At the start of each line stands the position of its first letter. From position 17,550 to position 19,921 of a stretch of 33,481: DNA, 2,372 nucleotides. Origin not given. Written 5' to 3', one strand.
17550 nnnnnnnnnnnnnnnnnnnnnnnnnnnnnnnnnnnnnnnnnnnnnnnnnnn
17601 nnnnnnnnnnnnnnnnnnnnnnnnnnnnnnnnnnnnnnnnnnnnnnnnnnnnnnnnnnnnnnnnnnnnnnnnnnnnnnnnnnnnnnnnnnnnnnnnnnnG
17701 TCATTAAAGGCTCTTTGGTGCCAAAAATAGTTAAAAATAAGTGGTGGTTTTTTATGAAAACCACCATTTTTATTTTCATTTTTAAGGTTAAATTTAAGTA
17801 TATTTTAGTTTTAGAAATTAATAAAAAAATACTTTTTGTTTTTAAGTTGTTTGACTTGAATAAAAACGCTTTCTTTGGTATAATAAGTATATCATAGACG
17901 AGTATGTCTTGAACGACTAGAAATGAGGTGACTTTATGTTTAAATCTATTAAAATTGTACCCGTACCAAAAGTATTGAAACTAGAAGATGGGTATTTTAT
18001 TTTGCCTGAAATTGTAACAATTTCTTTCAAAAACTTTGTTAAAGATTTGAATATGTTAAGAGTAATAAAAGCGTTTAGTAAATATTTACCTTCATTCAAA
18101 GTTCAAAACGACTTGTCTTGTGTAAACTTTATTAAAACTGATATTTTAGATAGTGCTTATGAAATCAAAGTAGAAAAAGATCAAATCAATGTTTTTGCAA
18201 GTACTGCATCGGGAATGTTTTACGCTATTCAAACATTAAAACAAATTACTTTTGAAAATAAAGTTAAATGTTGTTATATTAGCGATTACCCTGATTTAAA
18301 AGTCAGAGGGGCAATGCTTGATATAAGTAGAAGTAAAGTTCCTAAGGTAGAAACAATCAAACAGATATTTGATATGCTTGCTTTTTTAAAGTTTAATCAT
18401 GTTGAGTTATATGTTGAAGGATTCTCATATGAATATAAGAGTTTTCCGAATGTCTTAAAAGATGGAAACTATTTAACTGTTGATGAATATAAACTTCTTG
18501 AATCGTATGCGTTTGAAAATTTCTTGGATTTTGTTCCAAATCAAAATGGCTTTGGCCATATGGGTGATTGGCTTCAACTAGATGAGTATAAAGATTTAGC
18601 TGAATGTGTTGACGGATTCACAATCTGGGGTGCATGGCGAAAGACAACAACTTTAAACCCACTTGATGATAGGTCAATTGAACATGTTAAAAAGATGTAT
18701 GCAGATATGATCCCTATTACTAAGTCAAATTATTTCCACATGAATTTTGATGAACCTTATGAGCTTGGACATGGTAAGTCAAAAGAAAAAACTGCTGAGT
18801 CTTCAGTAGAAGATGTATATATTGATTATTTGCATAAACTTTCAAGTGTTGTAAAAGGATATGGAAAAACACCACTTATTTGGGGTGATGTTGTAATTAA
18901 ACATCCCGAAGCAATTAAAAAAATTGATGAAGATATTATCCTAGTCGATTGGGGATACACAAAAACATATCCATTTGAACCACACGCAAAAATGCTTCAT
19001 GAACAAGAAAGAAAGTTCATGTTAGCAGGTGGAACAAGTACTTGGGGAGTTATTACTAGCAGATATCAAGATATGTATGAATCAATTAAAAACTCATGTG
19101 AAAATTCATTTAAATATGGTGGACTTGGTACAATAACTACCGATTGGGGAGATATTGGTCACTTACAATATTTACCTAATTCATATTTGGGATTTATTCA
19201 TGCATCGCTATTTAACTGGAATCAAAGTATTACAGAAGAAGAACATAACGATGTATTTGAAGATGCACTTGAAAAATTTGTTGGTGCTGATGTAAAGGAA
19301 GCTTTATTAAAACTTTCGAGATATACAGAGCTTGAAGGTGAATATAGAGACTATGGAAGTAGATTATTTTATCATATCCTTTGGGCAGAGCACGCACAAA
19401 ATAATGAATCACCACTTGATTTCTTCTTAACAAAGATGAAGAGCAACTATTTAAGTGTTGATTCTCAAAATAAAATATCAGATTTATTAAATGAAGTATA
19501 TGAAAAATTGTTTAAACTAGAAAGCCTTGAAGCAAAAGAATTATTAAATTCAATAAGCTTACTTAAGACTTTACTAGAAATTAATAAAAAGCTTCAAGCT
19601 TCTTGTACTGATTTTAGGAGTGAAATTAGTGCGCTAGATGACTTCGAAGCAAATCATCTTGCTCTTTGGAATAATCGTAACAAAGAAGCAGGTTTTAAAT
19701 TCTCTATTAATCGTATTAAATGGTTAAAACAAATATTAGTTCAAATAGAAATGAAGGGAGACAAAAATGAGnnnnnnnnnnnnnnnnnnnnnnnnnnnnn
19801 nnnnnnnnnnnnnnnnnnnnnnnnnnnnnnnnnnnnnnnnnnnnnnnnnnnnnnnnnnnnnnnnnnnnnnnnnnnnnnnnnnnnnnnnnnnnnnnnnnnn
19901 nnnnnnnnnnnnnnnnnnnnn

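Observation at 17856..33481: Seven-gene surface/ABC operon of largely unknown function: GH20, CBM-fused giant binding protein, tailed permeases, RCC1/NHL double propeller, Yip1 and a DUF5696-like giant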

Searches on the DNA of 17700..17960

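Call 82: search_rna_families(source=window, start=17700, end=17960, threshold=evalue, max_evalue=1)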
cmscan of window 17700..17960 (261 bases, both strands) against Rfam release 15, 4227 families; matches with E-value up to 1: 7.
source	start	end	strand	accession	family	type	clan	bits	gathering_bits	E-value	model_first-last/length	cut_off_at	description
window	17700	17779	+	RF00558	L20_leader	Cis-reg; leader;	-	23.9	58.7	0.01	44-127/127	5'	Ribosomal protein L20 leader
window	17710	17779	-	RF01742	lactis-plasmid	Gene; sRNA;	-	20.9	70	0.41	1-106/106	no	lactis-plasmid RNA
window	17719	17788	-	RF04150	MIR2655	Gene; miRNA;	-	20.4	122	0.35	1-267/267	no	MIR2655 microRNA precursor family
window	17736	17772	-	RF03483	MIR319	Gene; miRNA;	-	19.5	54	0.094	1-92/92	no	MIR319 microRNA precursor family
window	17716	17791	+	RF03495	mir-968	Gene; miRNA;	-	18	88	0.8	1-79/79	no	mir-968 microRNA precursor family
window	17710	17770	+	RF00630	P26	Gene;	-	16.5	36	0.35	1-66/66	no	Pseudomonas sRNA P26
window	17704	17747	+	RF00032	Histone3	Cis-reg;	-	15.9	34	0.11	1-46/46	no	Histone 3' UTR stem-loop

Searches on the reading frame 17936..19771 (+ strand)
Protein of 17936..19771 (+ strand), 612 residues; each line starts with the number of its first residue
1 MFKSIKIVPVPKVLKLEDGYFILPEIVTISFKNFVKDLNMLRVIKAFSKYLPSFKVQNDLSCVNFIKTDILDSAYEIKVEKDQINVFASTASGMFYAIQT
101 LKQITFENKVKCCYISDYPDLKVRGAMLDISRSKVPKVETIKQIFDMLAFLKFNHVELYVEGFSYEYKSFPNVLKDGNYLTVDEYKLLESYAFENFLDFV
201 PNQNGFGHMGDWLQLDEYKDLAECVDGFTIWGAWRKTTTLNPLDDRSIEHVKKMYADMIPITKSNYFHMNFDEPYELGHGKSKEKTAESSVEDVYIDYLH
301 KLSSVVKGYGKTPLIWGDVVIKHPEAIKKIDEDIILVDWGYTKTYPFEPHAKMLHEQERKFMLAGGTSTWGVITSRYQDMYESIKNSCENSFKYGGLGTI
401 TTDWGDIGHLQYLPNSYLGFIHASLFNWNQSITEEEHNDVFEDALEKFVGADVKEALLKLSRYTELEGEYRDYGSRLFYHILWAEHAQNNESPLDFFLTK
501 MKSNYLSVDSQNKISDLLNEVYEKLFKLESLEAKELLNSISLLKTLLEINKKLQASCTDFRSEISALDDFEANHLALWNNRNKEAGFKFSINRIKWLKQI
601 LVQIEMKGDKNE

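Call 5: search_protein_families(library=pfam, proteins=[window:17936-19771:+], max_evalue=0.01)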
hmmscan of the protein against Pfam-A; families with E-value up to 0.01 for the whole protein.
window:17936-19771:+ (612 aa): 3 families
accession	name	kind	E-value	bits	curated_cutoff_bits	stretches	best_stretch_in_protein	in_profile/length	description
PF00728.28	Glyco_hydro_20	-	1.7e-18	67.6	22.3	1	124-343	4-243/348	Glycosyl hydrolase family 20, catalytic domain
PF02838.20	Glyco_hydro_20b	-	3.9e-10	41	26.1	1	5-118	2-124/124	Glycosyl hydrolase family 20, domain 2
PF14845.11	Glycohydro_20b2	-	0.0044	18.2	27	0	72-104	97-130/130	beta-acetyl hexosaminidase like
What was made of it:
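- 17936..19774 (+): Cytoplasmic GH20 beta-N-acetylhexosaminidase-like enzyme, the first gene of the operon (cargo). Pfam Glyco_hydro_20 at 1.7e-18 and Glyco_hydro_20b at 3.9e-10 (call 5).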

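Call 21: search_protein_families(library=ncbifam, proteins=[window:17936-19771:+], max_evalue=0.001)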
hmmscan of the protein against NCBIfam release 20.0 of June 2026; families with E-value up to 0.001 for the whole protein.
window:17936-19771:+ (612 aa): 1 family
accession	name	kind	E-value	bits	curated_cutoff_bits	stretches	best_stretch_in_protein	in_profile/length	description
NF041654.1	GlcNAcase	equivalog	6.8e-11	41.4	1000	1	4-126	18-148/732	beta-N-acetylglucosaminidase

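Call 79: search_solved_structures(query=window:17936-19771:+, max_evalue=0.00001)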
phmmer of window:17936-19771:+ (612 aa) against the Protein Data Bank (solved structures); distinct sequences matched with E-value up to 0.00001: 23.
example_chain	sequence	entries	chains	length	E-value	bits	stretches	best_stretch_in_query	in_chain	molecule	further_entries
6q63_A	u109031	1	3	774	5.9e-12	48.3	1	73-274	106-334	Beta-hexosaminidase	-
4pys_A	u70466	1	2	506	7.5e-12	47.9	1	72-335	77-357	beta-N-acetylhexosaminidase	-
6yhh_A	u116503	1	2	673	3.8e-11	45.6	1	60-223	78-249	Beta-N-acetylglucosaminidase-like protein Glycoside hydrolase family 20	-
7dup_A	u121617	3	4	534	8e-11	44.5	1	63-178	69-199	Beta-N-acetylhexosaminidase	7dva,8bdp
6ezr_A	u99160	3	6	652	1.7e-10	43.5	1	64-184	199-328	Beta-N-acetylglucosaminidase Nag2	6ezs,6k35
6ezt_A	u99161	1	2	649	2.6e-10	42.9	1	64-184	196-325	Beta-N-acetylglucosaminidase Nag2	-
7dvb_A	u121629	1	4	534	3e-10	42.6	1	63-178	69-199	Beta-N-acetylhexosaminidase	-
8bbl_A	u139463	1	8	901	3.5e-09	39.1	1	70-175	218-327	Beta-N-acetylhexosaminidase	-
9fyn_A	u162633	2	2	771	9.4e-09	37.7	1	67-340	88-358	lacto-n-biosidase GH20 | TrpyGH20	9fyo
4h04_A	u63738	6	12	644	2.4e-08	36.3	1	67-339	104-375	Lacto-N-biosidase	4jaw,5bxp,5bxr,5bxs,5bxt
7bwg_A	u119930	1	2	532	1.1e-07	34.2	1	74-201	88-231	Beta-N-acetylhexosaminidase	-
3gh4_A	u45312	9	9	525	3.4e-07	32.6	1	75-274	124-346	beta-hexosaminidase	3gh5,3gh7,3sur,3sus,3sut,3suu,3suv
2gk1_I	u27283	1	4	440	1.5e-06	30.4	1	74-321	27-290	Beta-hexosaminidase subunit alpha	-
7ezt_B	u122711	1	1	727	1.8e-06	30.2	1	70-162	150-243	Beta-N-acetylhexosaminidase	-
7ezt_C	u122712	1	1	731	1.8e-06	30.2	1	70-162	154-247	Beta-N-acetylhexosaminidase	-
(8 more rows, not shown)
